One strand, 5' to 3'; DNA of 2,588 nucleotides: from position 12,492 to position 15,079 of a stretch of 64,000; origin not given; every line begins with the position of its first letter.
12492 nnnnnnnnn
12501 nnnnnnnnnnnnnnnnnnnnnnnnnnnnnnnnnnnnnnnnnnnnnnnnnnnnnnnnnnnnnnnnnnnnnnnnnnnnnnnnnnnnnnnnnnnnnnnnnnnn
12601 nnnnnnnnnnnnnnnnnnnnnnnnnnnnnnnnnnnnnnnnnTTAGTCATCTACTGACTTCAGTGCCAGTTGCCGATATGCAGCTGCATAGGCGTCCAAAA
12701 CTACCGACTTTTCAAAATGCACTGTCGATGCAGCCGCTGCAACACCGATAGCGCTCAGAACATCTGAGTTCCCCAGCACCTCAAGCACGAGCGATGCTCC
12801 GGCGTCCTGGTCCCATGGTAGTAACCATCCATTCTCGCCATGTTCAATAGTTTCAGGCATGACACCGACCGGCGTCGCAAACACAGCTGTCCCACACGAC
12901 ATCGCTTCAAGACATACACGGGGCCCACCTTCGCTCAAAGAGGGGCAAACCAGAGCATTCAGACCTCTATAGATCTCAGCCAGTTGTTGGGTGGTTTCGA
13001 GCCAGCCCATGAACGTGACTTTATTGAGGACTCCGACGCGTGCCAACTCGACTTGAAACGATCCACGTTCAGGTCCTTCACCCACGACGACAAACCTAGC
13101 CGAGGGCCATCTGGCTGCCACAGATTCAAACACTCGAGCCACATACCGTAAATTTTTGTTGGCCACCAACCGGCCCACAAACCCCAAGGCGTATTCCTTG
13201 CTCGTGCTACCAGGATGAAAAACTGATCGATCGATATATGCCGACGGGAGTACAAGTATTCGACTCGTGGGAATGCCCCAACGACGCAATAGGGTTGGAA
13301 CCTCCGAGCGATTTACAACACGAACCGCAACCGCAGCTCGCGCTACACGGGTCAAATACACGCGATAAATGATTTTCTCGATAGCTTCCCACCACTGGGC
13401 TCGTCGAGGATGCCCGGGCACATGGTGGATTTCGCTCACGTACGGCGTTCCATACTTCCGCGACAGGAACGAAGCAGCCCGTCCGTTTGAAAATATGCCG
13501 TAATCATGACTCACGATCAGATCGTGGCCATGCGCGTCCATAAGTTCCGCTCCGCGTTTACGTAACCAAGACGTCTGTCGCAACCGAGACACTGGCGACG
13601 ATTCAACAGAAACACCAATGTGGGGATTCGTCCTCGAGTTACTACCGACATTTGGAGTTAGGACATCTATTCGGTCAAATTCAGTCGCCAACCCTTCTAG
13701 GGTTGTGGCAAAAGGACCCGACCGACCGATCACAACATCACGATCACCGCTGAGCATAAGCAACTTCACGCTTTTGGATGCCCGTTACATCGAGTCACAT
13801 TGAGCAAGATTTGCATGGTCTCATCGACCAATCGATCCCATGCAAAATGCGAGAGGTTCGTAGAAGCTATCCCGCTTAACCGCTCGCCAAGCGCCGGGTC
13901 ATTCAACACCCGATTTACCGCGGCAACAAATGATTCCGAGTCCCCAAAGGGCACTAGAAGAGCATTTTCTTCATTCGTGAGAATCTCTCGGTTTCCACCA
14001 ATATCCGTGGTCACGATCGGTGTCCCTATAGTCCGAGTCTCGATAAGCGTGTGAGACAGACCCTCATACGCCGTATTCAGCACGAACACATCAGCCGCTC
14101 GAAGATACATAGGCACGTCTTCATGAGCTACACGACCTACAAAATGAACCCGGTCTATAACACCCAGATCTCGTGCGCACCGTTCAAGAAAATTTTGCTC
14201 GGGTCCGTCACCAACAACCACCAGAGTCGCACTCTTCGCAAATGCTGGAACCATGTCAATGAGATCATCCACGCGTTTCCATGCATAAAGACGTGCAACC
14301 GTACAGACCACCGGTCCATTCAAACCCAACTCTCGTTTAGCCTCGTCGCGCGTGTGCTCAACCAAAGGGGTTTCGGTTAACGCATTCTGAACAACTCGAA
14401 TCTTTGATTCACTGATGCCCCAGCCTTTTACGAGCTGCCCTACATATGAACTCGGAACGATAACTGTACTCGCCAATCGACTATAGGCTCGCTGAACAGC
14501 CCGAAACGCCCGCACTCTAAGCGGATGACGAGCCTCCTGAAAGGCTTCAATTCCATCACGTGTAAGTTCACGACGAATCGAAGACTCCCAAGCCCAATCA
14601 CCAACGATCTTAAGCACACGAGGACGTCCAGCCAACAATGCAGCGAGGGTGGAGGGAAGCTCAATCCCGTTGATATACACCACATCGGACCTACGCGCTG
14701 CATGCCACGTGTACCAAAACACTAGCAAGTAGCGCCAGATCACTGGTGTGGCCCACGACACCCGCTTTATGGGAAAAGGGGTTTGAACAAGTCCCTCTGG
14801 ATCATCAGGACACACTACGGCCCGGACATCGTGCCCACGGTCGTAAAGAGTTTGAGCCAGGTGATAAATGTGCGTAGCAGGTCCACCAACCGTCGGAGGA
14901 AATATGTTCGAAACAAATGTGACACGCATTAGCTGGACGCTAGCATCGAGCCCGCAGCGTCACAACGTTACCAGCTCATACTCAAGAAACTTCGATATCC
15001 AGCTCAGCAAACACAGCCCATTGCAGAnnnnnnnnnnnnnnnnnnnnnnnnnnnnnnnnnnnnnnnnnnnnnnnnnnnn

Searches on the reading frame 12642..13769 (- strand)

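Call 3: search_protein_families(library=pfam, proteins=[window:12642-13769:-], max_evalue=0.01)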
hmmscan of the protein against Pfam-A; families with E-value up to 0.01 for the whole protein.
window:12642-13769:- (375 aa): 4 families
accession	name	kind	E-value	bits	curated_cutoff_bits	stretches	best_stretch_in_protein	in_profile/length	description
PF13692.12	Glyco_trans_1_4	-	2.7e-30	105.9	27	1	194-333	3-141/142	Glycosyl transferases group 1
PF00534.26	Glycos_transf_1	-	4.9e-30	104.7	26.4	1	186-333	9-157/172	Glycosyl transferases group 1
PF13439.12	Glyco_transf_4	-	3.3e-09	37.4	28.5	1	24-175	12-163/170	Glycosyltransferase Family 4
PF20706.3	GT4-conflict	-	2.1e-05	24.1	26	1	57-296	59-308/385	Family 4 Glycosyltransferase in conflict systems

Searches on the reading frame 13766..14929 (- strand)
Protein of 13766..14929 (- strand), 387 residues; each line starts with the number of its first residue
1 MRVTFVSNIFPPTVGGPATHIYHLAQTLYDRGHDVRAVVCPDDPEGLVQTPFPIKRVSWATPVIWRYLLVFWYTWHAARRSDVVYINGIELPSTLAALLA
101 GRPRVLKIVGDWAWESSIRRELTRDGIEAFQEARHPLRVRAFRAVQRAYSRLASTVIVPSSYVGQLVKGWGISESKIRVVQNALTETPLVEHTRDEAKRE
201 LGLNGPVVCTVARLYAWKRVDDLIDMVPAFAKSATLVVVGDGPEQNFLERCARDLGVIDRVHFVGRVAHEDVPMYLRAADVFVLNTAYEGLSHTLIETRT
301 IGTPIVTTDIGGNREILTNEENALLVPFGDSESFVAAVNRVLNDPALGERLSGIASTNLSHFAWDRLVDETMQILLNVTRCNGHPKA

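Call 3: search_protein_families(library=pfam, proteins=[window:13766-14929:-], max_evalue=0.01)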
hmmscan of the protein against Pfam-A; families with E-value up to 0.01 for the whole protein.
window:13766-14929:- (387 aa): 5 families
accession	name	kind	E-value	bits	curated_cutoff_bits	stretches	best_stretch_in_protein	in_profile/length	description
PF00534.26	Glycos_transf_1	-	1.3e-36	126.1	26.4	1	197-352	7-166/172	Glycosyl transferases group 1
PF13692.12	Glyco_trans_1_4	-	1.9e-33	116.2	27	1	206-344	2-142/142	Glycosyl transferases group 1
PF13439.12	Glyco_transf_4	-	1.3e-15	58.3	28.5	1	14-183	1-165/170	Glycosyltransferase Family 4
PF13579.12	Glyco_trans_4_4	-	2.1e-14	54.6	29.7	1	15-182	1-157/158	Glycosyl transferase 4-like domain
PF13524.12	Glyco_trans_1_2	-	2.5e-05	24.7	25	1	235-352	16-122/144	Glycosyl transferase-like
